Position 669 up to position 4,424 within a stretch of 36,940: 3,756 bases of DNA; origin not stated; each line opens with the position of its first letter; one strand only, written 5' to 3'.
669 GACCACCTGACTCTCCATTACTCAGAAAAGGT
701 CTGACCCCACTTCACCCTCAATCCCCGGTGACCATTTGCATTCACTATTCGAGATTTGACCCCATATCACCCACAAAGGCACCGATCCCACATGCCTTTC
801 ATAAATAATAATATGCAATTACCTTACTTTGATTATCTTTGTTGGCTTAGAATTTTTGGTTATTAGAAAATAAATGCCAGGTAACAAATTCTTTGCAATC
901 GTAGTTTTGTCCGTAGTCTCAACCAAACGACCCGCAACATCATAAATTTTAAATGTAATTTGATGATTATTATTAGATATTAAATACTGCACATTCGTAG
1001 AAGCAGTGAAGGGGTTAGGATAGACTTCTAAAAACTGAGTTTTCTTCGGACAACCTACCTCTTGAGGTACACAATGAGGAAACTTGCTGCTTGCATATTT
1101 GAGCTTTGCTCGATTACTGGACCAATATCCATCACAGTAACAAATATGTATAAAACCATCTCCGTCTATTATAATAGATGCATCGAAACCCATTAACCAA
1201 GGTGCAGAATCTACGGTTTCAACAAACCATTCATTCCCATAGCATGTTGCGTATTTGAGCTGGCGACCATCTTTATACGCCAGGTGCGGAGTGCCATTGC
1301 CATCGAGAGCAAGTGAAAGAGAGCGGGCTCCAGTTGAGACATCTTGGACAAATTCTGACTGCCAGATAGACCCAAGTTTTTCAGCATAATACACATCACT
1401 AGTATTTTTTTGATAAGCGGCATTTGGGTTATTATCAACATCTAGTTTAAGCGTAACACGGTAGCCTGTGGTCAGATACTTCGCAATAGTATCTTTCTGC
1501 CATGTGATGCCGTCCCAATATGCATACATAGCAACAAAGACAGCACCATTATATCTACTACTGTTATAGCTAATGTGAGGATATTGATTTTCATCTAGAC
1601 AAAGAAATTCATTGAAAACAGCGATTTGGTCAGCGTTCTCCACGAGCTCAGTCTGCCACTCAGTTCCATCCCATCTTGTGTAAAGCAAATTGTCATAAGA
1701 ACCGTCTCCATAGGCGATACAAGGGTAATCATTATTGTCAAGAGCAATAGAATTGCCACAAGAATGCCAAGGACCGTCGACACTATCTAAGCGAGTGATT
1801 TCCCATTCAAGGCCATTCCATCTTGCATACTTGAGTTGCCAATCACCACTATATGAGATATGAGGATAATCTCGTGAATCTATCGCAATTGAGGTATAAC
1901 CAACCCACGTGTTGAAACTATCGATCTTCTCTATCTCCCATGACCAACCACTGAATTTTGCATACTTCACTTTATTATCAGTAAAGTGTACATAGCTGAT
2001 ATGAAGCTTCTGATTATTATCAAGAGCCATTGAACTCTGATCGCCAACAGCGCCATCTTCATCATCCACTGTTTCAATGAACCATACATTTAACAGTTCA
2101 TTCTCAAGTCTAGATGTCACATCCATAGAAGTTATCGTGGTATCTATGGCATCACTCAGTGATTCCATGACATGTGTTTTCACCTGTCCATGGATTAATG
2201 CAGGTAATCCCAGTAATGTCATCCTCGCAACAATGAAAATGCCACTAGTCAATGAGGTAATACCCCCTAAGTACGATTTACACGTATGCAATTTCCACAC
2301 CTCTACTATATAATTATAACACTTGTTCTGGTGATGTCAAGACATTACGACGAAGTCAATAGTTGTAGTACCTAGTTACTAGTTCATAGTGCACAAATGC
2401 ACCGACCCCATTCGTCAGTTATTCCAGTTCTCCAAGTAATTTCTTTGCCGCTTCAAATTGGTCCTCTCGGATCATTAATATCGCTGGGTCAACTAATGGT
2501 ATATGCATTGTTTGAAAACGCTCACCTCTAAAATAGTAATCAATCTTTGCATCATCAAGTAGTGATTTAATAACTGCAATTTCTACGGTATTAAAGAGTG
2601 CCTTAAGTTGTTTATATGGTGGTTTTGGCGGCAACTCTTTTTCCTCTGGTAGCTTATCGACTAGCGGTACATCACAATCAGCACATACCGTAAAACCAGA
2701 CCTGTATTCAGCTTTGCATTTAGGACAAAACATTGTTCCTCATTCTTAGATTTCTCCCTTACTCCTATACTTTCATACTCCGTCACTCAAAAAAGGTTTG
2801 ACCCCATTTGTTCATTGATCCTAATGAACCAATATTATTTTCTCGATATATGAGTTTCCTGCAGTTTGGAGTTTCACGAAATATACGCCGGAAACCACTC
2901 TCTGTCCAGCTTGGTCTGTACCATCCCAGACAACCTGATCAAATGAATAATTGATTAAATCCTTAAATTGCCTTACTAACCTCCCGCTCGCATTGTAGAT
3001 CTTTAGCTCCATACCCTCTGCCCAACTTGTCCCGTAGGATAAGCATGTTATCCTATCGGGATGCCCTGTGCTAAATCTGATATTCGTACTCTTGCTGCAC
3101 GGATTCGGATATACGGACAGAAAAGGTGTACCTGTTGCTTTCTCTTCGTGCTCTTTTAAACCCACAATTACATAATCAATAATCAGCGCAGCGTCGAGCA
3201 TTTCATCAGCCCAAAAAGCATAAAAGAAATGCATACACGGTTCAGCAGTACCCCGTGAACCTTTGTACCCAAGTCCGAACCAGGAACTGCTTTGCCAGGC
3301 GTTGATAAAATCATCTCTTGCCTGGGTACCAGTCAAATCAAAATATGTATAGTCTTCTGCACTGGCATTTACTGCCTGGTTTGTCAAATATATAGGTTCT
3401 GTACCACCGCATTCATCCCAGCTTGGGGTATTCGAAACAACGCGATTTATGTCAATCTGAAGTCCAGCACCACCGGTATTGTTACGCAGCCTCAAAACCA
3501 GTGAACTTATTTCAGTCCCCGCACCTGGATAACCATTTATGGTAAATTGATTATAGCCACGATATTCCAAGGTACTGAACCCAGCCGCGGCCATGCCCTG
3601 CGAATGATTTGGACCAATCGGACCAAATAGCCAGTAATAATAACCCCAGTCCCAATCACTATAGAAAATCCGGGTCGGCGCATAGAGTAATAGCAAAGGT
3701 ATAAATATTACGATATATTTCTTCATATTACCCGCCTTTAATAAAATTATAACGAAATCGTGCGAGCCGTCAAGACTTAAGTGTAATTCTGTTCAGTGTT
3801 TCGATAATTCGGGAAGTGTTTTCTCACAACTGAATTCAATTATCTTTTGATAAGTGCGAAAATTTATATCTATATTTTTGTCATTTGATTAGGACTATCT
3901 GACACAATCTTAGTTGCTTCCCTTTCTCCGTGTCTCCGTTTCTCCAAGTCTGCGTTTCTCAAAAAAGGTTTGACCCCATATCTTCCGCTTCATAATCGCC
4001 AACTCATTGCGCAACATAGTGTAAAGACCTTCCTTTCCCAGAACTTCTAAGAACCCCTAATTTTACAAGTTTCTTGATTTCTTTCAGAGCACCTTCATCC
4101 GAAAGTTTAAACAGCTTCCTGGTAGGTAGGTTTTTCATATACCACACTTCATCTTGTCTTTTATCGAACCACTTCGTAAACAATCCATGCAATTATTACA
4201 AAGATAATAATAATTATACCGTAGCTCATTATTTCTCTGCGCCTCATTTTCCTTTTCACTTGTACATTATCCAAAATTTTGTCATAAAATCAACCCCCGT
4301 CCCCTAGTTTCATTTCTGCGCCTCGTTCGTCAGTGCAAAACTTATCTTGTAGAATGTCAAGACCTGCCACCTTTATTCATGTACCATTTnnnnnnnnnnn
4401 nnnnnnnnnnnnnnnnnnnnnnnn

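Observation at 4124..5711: PD-(D/E)xK nuclease + HEPN two-gene cassette bracketed by 137-bp direct repeats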

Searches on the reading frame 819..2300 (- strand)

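Call 23: search_protein_families(library=pfam, proteins=[window:819-2300:-], max_evalue=0.001)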
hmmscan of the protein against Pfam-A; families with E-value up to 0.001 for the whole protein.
window:819-2300:- (493 aa): 2 families
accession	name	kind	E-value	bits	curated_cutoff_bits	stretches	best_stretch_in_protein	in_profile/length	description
PF18962.6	Por_Secre_tail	-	8.2e-08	32.9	27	1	426-488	1-69/75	Secretion system C-terminal sorting domain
PF15892.11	BNR_4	-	0.00022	21.2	27.3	0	78-169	218-267/272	BNR repeat-containing family member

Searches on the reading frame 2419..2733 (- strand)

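Call 7: search_protein_families(library=pfam, proteins=[window:2419-2733:-], max_evalue=1)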
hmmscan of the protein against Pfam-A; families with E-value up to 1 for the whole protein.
window:2419-2733:- (104 aa): 7 families
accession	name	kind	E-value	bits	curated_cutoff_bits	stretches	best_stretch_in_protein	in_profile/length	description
PF09413.15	DUF2007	-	5.7e-06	26.8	25.7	1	43-104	4-66/66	Putative prokaryotic signal transducing protein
PF12773.13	DZR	-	0.0082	16.7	27.3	1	3-24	1-22/45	Double zinc ribbon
PF08271.17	Zn_Ribbon_TF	-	0.028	14.4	29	1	1-20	1-25/43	TFIIB zinc-binding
PF13248.11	Zn_ribbon_3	-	0.057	13.4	27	1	3-23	5-25/26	zinc-ribbon domain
PF19661.4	DUF6164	-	0.11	13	27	1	51-101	15-61/116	Family of unknown function (DUF6164)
PF06677.18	Auto_anti-p27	-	0.49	11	24.1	0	16-27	17-28/40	Sjogren's syndrome/scleroderma autoantigen 1 (Autoantigen p27)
PF13240.11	Zn_Ribbon_1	-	0.79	10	25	0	2-20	1-19/23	zinc-ribbon domain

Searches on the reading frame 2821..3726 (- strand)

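Call 7: search_protein_families(library=pfam, proteins=[window:2821-3726:-], max_evalue=1)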
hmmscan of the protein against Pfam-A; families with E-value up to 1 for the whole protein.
window:2821-3726:- (301 aa): 4 families
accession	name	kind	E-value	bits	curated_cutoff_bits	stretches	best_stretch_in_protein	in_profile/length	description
PF18962.6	Por_Secre_tail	-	3.4e-08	34.1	27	1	205-298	1-74/75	Secretion system C-terminal sorting domain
PF13860.13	FlgD_ig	-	2.5e-07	31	27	1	232-289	18-76/79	FlgD Ig-like domain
PF13585.12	CHU_C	-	0.00029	21.4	27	1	237-288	27-72/86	CHU_C Type IX secretion signal domain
PF10976.13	DUF2790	-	0.072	13.5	27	1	88-107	9-28/56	Protein of unknown function (DUF2790)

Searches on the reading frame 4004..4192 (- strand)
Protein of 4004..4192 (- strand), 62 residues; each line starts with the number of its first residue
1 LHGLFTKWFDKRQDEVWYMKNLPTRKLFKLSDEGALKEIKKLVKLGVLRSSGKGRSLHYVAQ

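Call 7: search_protein_families(library=pfam, proteins=[window:4004-4192:-], max_evalue=1)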
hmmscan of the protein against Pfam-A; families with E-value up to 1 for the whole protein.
window:4004-4192:- (62 aa): 1 family
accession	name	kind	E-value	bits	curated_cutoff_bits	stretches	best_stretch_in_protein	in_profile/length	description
PF21248.3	SoFic-like_C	-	0.082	13.6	27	1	35-60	47-72/76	Protein adenylyltransferase SoFic-like, C-terminal domain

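Call 10: search_protein_families(library=padloc, proteins=[window:4004-4192:-], max_evalue=1)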
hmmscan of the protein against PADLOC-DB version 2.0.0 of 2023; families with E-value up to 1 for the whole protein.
window:4004-4192:- (62 aa): 1 family
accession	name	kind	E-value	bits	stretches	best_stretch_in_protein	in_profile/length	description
PDLC04368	PDC-M05A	-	0.035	11.9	1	27-61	38-72/201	-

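Call 68: search_protein_families(library=ncbifam, proteins=[P0213], max_evalue=1)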
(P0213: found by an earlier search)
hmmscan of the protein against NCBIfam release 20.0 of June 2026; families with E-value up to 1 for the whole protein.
P0213 (314 aa): 3 families
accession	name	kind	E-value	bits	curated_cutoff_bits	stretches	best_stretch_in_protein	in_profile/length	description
NF008673.0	PRK11678.1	equivalog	0.0078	15.1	331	1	43-127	282-366/450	molecular chaperone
NF001824.0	PRK00558.1-5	equivalog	0.016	13.6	451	1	49-104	190-245/652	excinuclease ABC subunit UvrC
TIGR00233.1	trpS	equivalog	0.099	11.9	176.75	1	40-81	263-304/328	tryptophan--tRNA ligase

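Call 87: search_protein_families(library=pfam, proteins=[L014:4487-5320:+, L012:8584-9237:+], max_evalue=0.001)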
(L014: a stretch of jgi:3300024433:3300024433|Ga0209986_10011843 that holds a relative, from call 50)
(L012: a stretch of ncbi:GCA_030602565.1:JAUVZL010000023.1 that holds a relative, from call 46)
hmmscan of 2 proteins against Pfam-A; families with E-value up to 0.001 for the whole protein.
L014:4487-5320:+ (277 aa): 0 families

L012:8584-9237:+ (217 aa): 0 families

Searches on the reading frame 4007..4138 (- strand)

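Call 68: search_protein_families(library=ncbifam, proteins=[P0213, window:4007-4138:-], max_evalue=1)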
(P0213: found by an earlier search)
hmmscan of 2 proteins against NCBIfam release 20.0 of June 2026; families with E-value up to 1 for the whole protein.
P0213 (314 aa): 3 families
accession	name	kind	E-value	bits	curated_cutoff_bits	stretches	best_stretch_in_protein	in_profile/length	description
NF008673.0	PRK11678.1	equivalog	0.0078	15.1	331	1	43-127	282-366/450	molecular chaperone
NF001824.0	PRK00558.1-5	equivalog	0.016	13.6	451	1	49-104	190-245/652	excinuclease ABC subunit UvrC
TIGR00233.1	trpS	equivalog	0.099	11.9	176.75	1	40-81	263-304/328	tryptophan--tRNA ligase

seq(44 aa): 0 families

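Call 87: search_protein_families(library=pfam, proteins=[L014:4487-5320:+, L012:8584-9237:+], max_evalue=0.001)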
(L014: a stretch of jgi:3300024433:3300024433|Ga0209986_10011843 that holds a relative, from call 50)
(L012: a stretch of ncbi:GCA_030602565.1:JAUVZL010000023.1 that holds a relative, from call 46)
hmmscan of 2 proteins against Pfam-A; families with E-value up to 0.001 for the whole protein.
L014:4487-5320:+ (277 aa): 0 families

L012:8584-9237:+ (217 aa): 0 families

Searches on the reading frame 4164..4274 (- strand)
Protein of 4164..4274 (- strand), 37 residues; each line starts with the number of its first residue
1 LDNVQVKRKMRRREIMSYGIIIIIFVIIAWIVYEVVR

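Call 46: find_encoding_contigs(protein=P0220, flank=8000, max_places=3)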
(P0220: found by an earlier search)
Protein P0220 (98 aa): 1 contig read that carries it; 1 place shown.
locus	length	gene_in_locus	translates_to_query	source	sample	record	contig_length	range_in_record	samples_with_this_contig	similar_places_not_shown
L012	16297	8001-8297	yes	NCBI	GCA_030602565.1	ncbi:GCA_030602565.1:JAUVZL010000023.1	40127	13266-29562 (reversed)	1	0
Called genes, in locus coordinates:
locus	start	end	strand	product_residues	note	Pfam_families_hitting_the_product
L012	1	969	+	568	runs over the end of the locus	PF02086:MethyltransfD12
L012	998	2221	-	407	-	-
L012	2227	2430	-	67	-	PF13560:HTH_31, PF12844:HTH_19, PF01381:HTH_3, PF13413:HTH_25 (faint), PF13443:HTH_26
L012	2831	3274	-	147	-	-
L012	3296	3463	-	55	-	PF01381:HTH_3, PF13560:HTH_31 (weak)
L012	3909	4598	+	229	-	-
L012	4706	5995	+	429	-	-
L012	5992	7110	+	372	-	-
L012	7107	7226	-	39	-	-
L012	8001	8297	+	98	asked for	-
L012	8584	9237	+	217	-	-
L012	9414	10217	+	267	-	PF02810:SEC-C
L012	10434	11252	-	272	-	-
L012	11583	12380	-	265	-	-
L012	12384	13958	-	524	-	PF14280:DUF4365, PF14938:SNAP (faint), PF04212:MIT (faint), PF07719:TPR_2 (faint), PF13374:TPR_10 (weak), PF13424:TPR_12, PF00515:TPR_1 (weak), PF13424:TPR_12 (weak), +6 more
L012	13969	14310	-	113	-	PF04545:Sigma70_r4 (faint), PF13936:HTH_38 (faint)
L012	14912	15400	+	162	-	-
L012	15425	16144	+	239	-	-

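Call 49: find_encoding_contigs(protein=P0213, flank=5000, max_places=4)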
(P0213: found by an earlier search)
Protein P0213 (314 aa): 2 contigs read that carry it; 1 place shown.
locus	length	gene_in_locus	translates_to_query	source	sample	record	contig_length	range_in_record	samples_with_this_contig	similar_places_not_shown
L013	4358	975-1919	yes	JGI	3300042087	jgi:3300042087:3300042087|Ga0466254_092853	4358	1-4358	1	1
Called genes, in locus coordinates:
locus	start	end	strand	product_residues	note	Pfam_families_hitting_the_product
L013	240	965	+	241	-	PF01582:TIR, PF13676:TIR_2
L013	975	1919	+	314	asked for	PF04471:Mrr_cat (weak)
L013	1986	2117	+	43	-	-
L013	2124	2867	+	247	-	-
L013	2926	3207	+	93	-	-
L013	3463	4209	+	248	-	-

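Call 50: find_encoding_contigs(protein=P0223, flank=6500, max_places=4)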
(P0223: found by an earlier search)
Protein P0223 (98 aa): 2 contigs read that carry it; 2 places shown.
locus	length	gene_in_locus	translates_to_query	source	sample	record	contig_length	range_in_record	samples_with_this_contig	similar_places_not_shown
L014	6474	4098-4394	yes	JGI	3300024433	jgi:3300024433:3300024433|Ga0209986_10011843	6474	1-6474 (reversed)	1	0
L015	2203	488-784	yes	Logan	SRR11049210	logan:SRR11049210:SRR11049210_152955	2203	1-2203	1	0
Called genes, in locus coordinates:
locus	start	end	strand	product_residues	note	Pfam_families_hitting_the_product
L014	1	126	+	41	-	?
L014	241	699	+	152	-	-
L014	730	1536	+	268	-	PF12686:DUF3800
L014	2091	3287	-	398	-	-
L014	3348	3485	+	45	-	-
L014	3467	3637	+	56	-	-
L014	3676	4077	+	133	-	-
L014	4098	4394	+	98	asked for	-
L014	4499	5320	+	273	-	-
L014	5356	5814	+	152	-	-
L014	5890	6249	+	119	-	-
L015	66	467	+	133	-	-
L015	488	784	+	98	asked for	-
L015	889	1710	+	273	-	-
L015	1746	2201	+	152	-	?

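Call 68: search_protein_families(library=ncbifam, proteins=[P0213], max_evalue=1)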
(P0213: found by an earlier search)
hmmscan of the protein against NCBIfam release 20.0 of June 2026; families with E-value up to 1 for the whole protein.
P0213 (314 aa): 3 families
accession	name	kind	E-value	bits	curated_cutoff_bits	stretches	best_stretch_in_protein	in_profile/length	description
NF008673.0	PRK11678.1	equivalog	0.0078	15.1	331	1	43-127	282-366/450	molecular chaperone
NF001824.0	PRK00558.1-5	equivalog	0.016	13.6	451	1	49-104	190-245/652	excinuclease ABC subunit UvrC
TIGR00233.1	trpS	equivalog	0.099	11.9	176.75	1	40-81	263-304/328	tryptophan--tRNA ligase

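Call 87: search_protein_families(library=pfam, proteins=[L014:4487-5320:+, L012:8584-9237:+], max_evalue=0.001)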
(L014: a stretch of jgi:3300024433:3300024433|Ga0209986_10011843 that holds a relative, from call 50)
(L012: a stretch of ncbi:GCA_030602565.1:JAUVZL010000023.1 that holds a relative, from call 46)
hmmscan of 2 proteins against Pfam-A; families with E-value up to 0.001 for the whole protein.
L014:4487-5320:+ (277 aa): 0 families

L012:8584-9237:+ (217 aa): 0 families
